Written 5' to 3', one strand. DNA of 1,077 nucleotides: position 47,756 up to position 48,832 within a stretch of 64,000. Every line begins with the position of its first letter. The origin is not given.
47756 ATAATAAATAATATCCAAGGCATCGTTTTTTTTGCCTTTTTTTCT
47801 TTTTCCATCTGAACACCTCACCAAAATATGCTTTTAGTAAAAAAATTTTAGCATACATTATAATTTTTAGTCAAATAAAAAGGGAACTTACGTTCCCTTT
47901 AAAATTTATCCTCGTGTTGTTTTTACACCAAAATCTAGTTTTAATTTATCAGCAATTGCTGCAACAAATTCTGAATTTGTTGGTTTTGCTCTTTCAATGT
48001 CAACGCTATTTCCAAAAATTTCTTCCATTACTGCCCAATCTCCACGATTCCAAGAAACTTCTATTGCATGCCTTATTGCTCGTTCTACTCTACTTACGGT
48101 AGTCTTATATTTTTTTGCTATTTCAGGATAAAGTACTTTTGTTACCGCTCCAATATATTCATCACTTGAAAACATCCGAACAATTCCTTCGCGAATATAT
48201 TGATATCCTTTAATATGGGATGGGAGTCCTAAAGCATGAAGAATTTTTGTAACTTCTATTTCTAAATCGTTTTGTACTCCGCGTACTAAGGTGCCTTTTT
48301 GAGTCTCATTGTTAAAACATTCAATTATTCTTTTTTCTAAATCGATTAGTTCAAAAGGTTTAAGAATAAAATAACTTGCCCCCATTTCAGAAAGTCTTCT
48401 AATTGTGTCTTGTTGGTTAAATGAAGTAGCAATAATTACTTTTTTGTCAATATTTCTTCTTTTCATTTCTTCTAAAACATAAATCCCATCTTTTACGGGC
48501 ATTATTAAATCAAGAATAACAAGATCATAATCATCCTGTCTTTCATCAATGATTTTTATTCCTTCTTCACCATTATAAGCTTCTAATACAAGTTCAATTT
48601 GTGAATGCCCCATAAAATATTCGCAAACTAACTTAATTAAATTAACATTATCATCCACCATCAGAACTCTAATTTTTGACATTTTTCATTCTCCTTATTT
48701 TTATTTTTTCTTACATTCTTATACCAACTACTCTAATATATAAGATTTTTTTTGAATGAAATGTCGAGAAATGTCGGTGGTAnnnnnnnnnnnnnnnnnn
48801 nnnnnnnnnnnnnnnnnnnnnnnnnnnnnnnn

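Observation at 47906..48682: spo0A as a monocistronic unit embedded between tpiA and gpmI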

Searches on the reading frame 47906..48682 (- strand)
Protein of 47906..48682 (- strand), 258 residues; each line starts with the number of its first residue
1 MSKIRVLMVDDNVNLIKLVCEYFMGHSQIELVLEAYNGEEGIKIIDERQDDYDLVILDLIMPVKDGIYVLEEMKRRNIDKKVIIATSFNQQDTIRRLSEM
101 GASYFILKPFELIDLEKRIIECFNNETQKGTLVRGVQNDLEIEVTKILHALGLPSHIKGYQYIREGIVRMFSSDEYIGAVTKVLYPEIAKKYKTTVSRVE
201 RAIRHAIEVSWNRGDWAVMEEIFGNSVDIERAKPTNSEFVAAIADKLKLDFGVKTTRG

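Call 3: search_protein_families(library=pfam, proteins=[window:47906-48682:-])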
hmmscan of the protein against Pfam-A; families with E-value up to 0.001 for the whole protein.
window:47906-48682:- (258 aa): 2 families
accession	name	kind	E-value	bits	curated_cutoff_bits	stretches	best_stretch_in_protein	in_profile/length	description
PF08769.17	Spo0A_C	-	6.5e-39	132.6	25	1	144-247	1-104/104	Sporulation initiation factor Spo0A C terminal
PF00072.30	Response_reg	-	7.3e-21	74.9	30.2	1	6-119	1-110/111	Response regulator receiver domain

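Call 4: search_protein_families(library=ncbifam, proteins=[window:47906-48682:-])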
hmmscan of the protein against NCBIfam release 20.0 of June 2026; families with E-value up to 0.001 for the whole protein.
window:47906-48682:- (258 aa): 85 families (the best 25 are shown)
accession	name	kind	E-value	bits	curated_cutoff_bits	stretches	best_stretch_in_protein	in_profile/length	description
TIGR02875.1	spore_0_A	equivalog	1.5e-82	276.8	200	1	2-250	1-258/262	sporulation transcription factor Spo0A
NF041367.1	CheY_Halo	equivalog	1.2e-16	61.1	200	1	6-117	1-108/114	chemotaxis protein CheY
NF001965.0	PRK00742.1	subfamily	3e-15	56.3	293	1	2-116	2-115/357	chemotaxis-specific protein-glutamate methyltransferase CheB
TIGR01387.1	cztR_silR_copR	subfamily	1e-14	54.7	279.2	1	32-144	24-134/218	heavy metal response regulator transcription factor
NF051850.1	RespRegRprY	equivalog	1e-14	54.5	370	1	3-120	4-117/234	response regulator transcription factor RprY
NF007935.0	PRK10651.1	equivalog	1.1e-14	54.2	250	1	3-119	6-120/216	two-component system response regulator NarL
NF008469.0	PRK11361.1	equivalog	2e-12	46.6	714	1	4-117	5-114/461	acetoacetate metabolism transcriptional regulator AtoC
NF045991.1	RespRegCtrARhodob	equivalog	2.5e-12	47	350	1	4-120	1-113/224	response regulator transcription factor CtrA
NF007005.1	PRK09468.1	equivalog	9e-12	44.9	331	1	3-128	3-124/237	osmolarity response regulator transcription factor OmpR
NF007969.0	PRK10693.1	equivalog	9.1e-12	44.6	329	1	5-124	9-125/337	two-component system response regulator RssB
NF045944.1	ResRegRpaBCyano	equivalog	1.5e-11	44.2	330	1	7-129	1-118/229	response regulator transcription factor RpaB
NF046020.1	HisKinCckABruc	equivalog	2.3e-11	42.3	1000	1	5-121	751-865/868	cell cycle histidine kinase CckA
NF008318.0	PRK11107.1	equivalog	3e-11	42.1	890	1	3-129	667-791/920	two-component sensor histidine kinase BarA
NF008199.0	PRK10955.1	equivalog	6e-11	42.7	341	1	5-120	3-112/232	envelope stress response regulator transcription factor CpxR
NF007135.0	PRK09581.1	equivalog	7.8e-11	41.4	474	1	5-119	4-116/457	PleD family two-component system response regulator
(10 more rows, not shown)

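Call 6: find_encoding_contigs(protein=window:47906-48682:-, flank=10000, max_places=6)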
Protein window:47906-48682:- (258 aa): 7 contigs read that carry it; 6 places shown.
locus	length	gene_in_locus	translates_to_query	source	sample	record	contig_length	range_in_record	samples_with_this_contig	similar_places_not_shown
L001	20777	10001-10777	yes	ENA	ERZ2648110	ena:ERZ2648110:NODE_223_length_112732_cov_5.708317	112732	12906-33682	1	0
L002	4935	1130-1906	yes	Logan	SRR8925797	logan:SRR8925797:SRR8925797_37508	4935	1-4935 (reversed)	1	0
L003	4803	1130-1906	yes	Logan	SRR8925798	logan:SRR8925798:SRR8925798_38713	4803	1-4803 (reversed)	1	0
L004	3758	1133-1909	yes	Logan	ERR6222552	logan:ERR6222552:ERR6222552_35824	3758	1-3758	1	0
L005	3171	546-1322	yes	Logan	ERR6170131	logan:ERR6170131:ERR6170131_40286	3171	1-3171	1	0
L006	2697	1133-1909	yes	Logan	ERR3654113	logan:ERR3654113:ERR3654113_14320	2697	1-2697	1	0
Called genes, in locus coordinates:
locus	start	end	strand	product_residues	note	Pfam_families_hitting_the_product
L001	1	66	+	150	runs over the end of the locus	PF03031:NIF (weak)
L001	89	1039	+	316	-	PF01933:CofD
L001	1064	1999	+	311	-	PF10298:WhiA_N, PF14527:LAGLIDADG_WhiA, PF14528:LAGLIDADG_3 (weak), PF02650:HTH_WhiA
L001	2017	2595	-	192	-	PF00574:CLP_protease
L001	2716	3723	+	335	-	PF00044:Gp_dh_N, PF02800:Gp_dh_C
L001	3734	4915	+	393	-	PF00162:PGK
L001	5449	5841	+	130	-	-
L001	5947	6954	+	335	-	PF13439:Glyco_transf_4, PF13579:Glyco_trans_4_4 (weak), PF00534:Glycos_transf_1, PF13692:Glyco_trans_1_4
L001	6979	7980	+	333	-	PF03706:LPG_synthase_TM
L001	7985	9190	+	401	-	PF20706:GT4-conflict, PF13439:Glyco_transf_4, PF13477:Glyco_trans_4_2 (weak), PF13579:Glyco_trans_4_4, PF00534:Glycos_transf_1, PF13692:Glyco_trans_1_4, PF13524:Glyco_trans_1_2 (weak)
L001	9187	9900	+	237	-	PF00121:TIM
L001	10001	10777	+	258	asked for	PF00072:Response_reg, PF08769:Spo0A_C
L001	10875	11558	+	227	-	PF09997:DUF2238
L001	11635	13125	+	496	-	PF01676:Metalloenzyme, PF06415:iPGM_N, PF01663:Phosphodiest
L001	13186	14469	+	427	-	PF03952:Enolase_N, PF00113:Enolase_C, PF13378:MR_MLE_C (weak)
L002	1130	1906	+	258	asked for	PF00072:Response_reg, PF08769:Spo0A_C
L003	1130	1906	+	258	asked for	PF00072:Response_reg, PF08769:Spo0A_C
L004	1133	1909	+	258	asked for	PF00072:Response_reg, PF08769:Spo0A_C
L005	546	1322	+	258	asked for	PF00072:Response_reg, PF08769:Spo0A_C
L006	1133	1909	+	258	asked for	PF00072:Response_reg, PF08769:Spo0A_C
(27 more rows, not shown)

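Call 8: find_related_loci(query=window:47906-48682:-, collection=genome_contigs, flank=6000)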
Query window:47906-48682:- (258 aa) in genome_contigs; peptide patterns used: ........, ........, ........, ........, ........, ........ (x = any residue, [..] = any of these).
600 stretches matched a pattern (row limit reached: there are more); 555 encode a relative of the query (tblastn E <= 1e-3); the best 80 are kept; 80 distinct loci.
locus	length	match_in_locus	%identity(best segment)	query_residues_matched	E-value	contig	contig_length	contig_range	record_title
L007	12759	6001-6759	64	1-254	4e-112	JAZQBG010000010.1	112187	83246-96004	MAG: Bacilli bacterium isolate T1900044641_TS20190107.MAGScoT_cleanbin_000040 SGB_1258_k141_626201, whole genome shotgun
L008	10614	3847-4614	63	1-257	6e-112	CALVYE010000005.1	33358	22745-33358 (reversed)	MAG: uncultured Bacilli bacterium isolate BRZ_FK__bin87 genome assembly, contig: BRZ_FK__NODE_1662_length_33358_cov_6.97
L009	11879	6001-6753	63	1-251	2e-111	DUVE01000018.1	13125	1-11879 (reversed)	MAG TPA_asm: Mollicutes bacterium isolate AS08sgBPME_338 32349_AS08, whole genome shotgun sequence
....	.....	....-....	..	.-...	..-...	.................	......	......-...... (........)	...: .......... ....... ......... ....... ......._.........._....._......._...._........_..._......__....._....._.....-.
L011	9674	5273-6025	66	1-251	3e-110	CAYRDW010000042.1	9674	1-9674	MAG TPA_asm: uncultured Muribaculaceae bacterium isolate SRP294416_co2_517 genome assembly, contig: NODE_10655_length_96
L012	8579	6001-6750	66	1-251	3e-110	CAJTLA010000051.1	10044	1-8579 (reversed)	MAG TPA_asm: uncultured Bacilli bacterium isolate MGBC102946 genome assembly, contig: MGBC102946.51, whole genome shotgu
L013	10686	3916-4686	61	1-258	7e-110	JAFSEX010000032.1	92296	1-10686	MAG: Bacilli bacterium isolate RGIG3080 Goat_Rectum-5__c342987, whole genome shotgun sequence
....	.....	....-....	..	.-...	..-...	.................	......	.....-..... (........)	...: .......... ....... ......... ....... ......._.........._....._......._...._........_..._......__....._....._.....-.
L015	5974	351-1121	63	1-257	7e-110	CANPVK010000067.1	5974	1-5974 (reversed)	MAG: uncultured Bacilli bacterium isolate Lapin-001__bin29 genome assembly, contig: Lapin-001__NODE_10395_length_5974_co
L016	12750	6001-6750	65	1-251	6e-110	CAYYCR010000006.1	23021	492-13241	MAG TPA_asm: uncultured Muribaculaceae bacterium isolate SRP287540_co2_371 genome assembly, contig: NODE_2346_length_230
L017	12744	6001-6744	64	3-250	1e-109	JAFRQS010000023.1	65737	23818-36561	MAG: Bacilli bacterium isolate RGIG2714 Goat_Omasum-4__c411599, whole genome shotgun sequence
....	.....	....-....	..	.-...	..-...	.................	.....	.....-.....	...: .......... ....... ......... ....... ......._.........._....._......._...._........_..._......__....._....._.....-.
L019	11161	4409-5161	64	1-251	2e-109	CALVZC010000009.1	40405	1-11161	MAG: uncultured Bacilli bacterium isolate BRZ_FK__bin67 genome assembly, contig: BRZ_FK__NODE_1237_length_40405_cov_47.1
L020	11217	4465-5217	64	1-251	1e-109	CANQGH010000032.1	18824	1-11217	MAG: uncultured Bacilli bacterium isolate Lapin-001__bin74 genome assembly, contig: Lapin-001__NODE_3104_length_18824_co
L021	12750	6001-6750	66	1-251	1e-109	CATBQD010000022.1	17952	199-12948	MAG: uncultured Bacilli bacterium isolate extra-SRR5927706.69_1677798363 genome assembly, contig: NODE_1368_length_17952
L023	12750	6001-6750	66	1-251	5e-109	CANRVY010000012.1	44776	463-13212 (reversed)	MAG TPA_asm: uncultured Tenericutes bacterium isolate SRR15730544_bin.10_metawrap_v1.3_MAG genome assembly, contig: NODE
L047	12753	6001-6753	64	1-251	2e-106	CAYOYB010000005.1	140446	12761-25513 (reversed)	MAG TPA_asm: uncultured Muribaculaceae bacterium isolate SRP199465_co1_408 genome assembly, contig: NODE_119_length_1404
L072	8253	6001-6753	61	1-251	2e-104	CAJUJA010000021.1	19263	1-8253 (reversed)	MAG TPA_asm: uncultured Bacilli bacterium isolate MGBC131677 genome assembly, contig: MGBC131677.21, whole genome shotgu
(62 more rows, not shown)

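Call 9: find_homologous_proteins(query=window:47906-48682:-)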
Query window:47906-48682:- (258 aa): 8000 proteins with E <= 0.001 among 8000 candidates; the best 120 are listed.
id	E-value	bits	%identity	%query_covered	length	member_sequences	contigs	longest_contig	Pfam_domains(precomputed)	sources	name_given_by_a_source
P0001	1.3e-163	560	100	100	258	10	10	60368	PF00072.31,PF08769.18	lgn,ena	-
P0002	1.1e-107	377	68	97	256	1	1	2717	PF00072.31,PF08769.18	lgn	-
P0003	6.4e-107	375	68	97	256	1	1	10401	PF00072.31,PF08769.18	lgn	-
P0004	1.6e-106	373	64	97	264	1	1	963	PF00072.31,PF08769.18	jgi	-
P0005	2.4e-106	373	65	97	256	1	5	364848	PF00072.31,PF08769.18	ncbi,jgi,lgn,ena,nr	ncbi:MAG: sporulation transcription factor Spo0A [Bacilli bacterium]|nr:sporulation transcription fa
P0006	3.3e-106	372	63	97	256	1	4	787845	PF00072.31,PF08769.18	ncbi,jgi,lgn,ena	ncbi:MAG: sporulation transcription factor Spo0A [Bacilli bacterium]|jgi:two-component system respon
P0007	4.6e-106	372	68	97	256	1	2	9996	PF00072.31,PF08769.18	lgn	-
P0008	1.3e-105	370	67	97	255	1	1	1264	PF00072.31,PF08769.18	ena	-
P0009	1.4e-105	370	65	97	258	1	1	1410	PF00072.31,PF08769.18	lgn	-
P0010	1.5e-105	370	68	97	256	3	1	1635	PF00072.31,PF08769.18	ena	-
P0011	2.1e-105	370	67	97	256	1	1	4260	PF00072.31,PF08769.18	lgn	-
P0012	3.3e-105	369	64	97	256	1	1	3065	PF00072.31,PF08769.18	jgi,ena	-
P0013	6.7e-105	368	65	97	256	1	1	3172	PF00072.31,PF08769.18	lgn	-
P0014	7.5e-105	368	67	97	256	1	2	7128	PF00072.31,PF08769.18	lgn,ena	-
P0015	8.9e-105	368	64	97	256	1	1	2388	PF00072.31,PF08769.18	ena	-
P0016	9.5e-105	367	65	97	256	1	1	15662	PF00072.31,PF08769.18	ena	-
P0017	1.0e-104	367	64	100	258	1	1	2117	PF00072.31,PF08769.18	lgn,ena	-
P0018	1.2e-104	367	64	97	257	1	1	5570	PF00072.31,PF08769.18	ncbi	-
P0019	1.5e-104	367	64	97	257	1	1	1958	PF00072.31,PF08769.18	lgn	-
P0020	2.0e-104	366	63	98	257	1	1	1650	PF00072.31,PF08769.18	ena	-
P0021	2.0e-104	366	64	97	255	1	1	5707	PF00072.31,PF08769.18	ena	-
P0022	2.5e-104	366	66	97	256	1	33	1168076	PF00072.31,PF08769.18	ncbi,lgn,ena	-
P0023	2.6e-104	366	66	97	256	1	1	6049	PF00072.31,PF08769.18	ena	-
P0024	3.1e-104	366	66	97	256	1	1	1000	PF00072.31,PF08769.18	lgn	-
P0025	3.5e-104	366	63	97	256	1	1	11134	PF00072.31,PF08769.18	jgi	jgi:two-component system response regulator (stage 0 sporulation protein A)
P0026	3.6e-104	366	65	97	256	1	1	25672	PF00072.31,PF08769.18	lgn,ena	-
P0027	3.7e-104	366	66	97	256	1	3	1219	PF00072.31,PF08769.18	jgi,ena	-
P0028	3.8e-104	365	66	97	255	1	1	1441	PF00072.31,PF08769.18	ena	-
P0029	3.9e-104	365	64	97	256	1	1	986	PF00072.31,PF08769.18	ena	-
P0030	4.3e-104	365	65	97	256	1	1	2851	PF00072.31,PF08769.18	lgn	-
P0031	5.5e-104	365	64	97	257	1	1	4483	PF00072.31,PF08769.18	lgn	-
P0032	6.4e-104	365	65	97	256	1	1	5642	PF00072.31,PF08769.18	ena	-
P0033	6.8e-104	365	65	97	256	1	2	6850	PF00072.31,PF08769.18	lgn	-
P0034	8.9e-104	364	65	97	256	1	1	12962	PF00072.31,PF08769.18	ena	-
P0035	1.0e-103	364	64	97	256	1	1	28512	PF00072.31,PF08769.18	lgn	-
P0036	1.1e-103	364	63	100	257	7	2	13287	PF00072.31,PF08769.18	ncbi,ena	-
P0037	1.1e-103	364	63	97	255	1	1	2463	PF00072.31,PF08769.18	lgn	-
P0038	1.2e-103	364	65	97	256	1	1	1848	PF00072.31,PF08769.18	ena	-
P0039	1.3e-103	364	65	97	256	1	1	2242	PF00072.31,PF08769.18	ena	-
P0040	1.3e-103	364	66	97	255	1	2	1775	PF00072.31,PF08769.18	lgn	-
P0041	1.4e-103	364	65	97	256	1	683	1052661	PF00072.31,PF08769.18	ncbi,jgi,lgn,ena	ncbi:MAG: sporulation transcription factor Spo0A [Bacilli bacterium]|jgi:two-component system respon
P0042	1.4e-103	364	65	97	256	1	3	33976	PF00072.31,PF08769.18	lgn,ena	-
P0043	1.5e-103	364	65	97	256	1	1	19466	PF00072.31,PF08769.18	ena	-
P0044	1.6e-103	363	64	97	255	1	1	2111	PF00072.31,PF08769.18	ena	-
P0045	1.6e-103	363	65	97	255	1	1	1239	PF00072.31,PF08769.18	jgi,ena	-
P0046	1.7e-103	363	66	97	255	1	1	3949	PF00072.31,PF08769.18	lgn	-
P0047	1.7e-103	363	65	97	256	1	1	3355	PF00072.31,PF08769.18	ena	-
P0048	1.7e-103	363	65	97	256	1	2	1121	PF00072.31,PF08769.18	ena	-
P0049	1.8e-103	363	66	97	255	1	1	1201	PF00072.31,PF08769.18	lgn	-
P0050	1.8e-103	363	66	97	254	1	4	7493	PF00072.31,PF08769.18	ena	-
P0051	2.0e-103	363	63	97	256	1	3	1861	PF00072.31,PF08769.18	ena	-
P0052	2.0e-103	363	65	97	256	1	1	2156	PF00072.31,PF08769.18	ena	-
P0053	2.0e-103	363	65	97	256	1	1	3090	PF00072.31,PF08769.18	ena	-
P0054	2.0e-103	363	64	98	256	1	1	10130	PF00072.31,PF08769.18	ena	-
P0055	2.3e-103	363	64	97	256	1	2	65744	PF00072.31,PF08769.18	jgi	jgi:two-component system response regulator (stage 0 sporulation protein A)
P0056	2.3e-103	363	63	97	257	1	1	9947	PF00072.31,PF08769.18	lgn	-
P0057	2.3e-103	363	65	97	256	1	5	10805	PF00072.31,PF08769.18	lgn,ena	-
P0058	2.4e-103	363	65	97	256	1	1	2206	PF00072.31,PF08769.18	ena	-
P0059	2.4e-103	363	65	97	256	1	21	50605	PF00072.31,PF08769.18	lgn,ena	-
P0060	2.4e-103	363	64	96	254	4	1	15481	PF00072.31,PF08769.18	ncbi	-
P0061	2.4e-103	363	64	97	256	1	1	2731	PF00072.31,PF08769.18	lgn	-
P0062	2.5e-103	363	65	97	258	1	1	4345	PF00072.31,PF08769.18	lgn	-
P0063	2.5e-103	363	65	97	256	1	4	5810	PF00072.31,PF08769.18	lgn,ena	-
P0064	2.5e-103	363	66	97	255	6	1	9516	PF00072.31,PF08769.18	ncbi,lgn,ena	-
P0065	2.6e-103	363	61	100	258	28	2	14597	PF00072.31,PF08769.18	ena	-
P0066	2.8e-103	363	66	97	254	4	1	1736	PF00072.31,PF08769.18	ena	-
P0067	2.8e-103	363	65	97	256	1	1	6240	PF00072.31,PF08769.18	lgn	-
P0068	2.8e-103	363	66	97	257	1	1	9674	PF00072.31,PF08769.18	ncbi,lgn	-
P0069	3.0e-103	363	65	97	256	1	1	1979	PF00072.31,PF08769.18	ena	-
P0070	3.0e-103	363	64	97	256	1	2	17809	PF00072.31,PF08769.18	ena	-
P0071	3.0e-103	363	62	98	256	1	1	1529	PF00072.31,PF08769.18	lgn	-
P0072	3.1e-103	363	66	97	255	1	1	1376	PF00072.31,PF08769.18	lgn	-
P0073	3.1e-103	363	64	97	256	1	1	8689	PF00072.31,PF08769.18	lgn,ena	-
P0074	3.2e-103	362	65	97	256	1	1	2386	PF00072.31,PF08769.18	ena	-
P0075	3.3e-103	362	62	100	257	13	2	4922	PF00072.31,PF08769.18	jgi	-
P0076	3.4e-103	362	64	97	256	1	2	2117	PF00072.31,PF08769.18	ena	-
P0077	3.4e-103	362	65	97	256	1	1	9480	PF00072.31,PF08769.18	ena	-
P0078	3.4e-103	362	65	97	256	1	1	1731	PF00072.31,PF08769.18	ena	-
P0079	3.5e-103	362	63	100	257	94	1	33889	PF00072.31,PF08769.18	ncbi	-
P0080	3.8e-103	362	65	97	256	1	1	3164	PF00072.31,PF08769.18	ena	-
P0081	3.9e-103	362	64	97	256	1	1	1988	PF00072.31,PF08769.18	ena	-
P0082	4.1e-103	362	62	98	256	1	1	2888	PF00072.31,PF08769.18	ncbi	-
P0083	4.1e-103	362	65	97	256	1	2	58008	PF00072.31,PF08769.18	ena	-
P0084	4.2e-103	362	64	97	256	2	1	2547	PF00072.31,PF08769.18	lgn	-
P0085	4.3e-103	362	63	97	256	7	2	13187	PF00072.31,PF08769.18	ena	-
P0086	4.5e-103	362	64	97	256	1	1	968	PF00072.31,PF08769.18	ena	-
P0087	4.7e-103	362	65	97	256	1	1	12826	PF00072.31,PF08769.18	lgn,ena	-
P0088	4.7e-103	362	65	97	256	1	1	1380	PF00072.31,PF08769.18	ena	-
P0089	5.1e-103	362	65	97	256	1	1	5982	PF00072.31,PF08769.18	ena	-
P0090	5.8e-103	362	64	97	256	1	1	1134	PF00072.31,PF08769.18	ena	-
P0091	5.9e-103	362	61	100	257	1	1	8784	PF00072.31,PF08769.18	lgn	-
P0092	6.3e-103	362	65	97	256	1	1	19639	PF00072.31,PF08769.18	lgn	-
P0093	6.4e-103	361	64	97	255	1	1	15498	PF00072.31,PF08769.18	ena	-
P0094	6.5e-103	361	65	97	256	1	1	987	PF00072.31,PF08769.18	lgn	-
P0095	6.5e-103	361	65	97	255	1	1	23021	PF00072.31,PF08769.18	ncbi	-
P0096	6.8e-103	361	65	97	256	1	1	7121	PF00072.31,PF08769.18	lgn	-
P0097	6.9e-103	361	64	97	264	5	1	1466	PF00072.31,PF08769.18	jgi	jgi:two-component system response regulator (stage 0 sporulation protein A)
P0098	7.5e-103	361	63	97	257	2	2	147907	PF00072.31,PF08769.18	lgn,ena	-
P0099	7.6e-103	361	62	98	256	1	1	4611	PF00072.31,PF08769.18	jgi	-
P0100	7.9e-103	361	63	97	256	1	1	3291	PF00072.31,PF08769.18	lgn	-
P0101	7.9e-103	361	65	97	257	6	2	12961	PF00072.31,PF08769.18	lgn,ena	-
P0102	8.3e-103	361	61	100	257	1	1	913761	PF00072.31,PF08769.18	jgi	jgi:two-component system, response regulator, stage 0 sporulation protein A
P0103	8.3e-103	361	65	97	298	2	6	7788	PF00072.31,PF08769.18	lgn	-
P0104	8.7e-103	361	62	98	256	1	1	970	PF00072.31,PF08769.18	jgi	jgi:two-component system, response regulator, stage 0 sporulation protein A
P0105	8.9e-103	361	65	97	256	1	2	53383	PF00072.31,PF08769.18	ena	-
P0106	8.9e-103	361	65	97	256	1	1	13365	PF00072.31,PF08769.18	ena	-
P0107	8.9e-103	361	63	97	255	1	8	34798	PF00072.31,PF08769.18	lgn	-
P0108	9.2e-103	361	67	97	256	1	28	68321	PF00072.31,PF08769.18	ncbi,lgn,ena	-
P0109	9.4e-103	361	64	97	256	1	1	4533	PF00072.31,PF08769.18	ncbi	-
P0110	9.8e-103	361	65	97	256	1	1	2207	PF00072.31,PF08769.18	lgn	-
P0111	1.0e-102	361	64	97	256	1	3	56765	PF00072.31,PF08769.18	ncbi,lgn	-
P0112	1.0e-102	361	67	97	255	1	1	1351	PF00072.31,PF08769.18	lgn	-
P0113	1.0e-102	361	66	97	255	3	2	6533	PF00072.31,PF08769.18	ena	-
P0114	1.0e-102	361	63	97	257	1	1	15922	PF00072.31,PF08769.18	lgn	-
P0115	1.0e-102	361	62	100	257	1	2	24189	PF00072.31,PF08769.18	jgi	jgi:two-component system response regulator (stage 0 sporulation protein A)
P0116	1.0e-102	361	66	97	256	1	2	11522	PF00072.31,PF08769.18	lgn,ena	-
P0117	1.1e-102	361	67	97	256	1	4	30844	PF00072.31,PF08769.18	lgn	-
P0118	1.1e-102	361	64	97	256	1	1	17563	PF00072.31,PF08769.18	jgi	jgi:two-component system, response regulator, stage 0 sporulation protein A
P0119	1.1e-102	361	65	97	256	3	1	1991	PF00072.31,PF08769.18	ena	-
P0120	1.1e-102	361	65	97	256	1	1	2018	PF00072.31,PF08769.18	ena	-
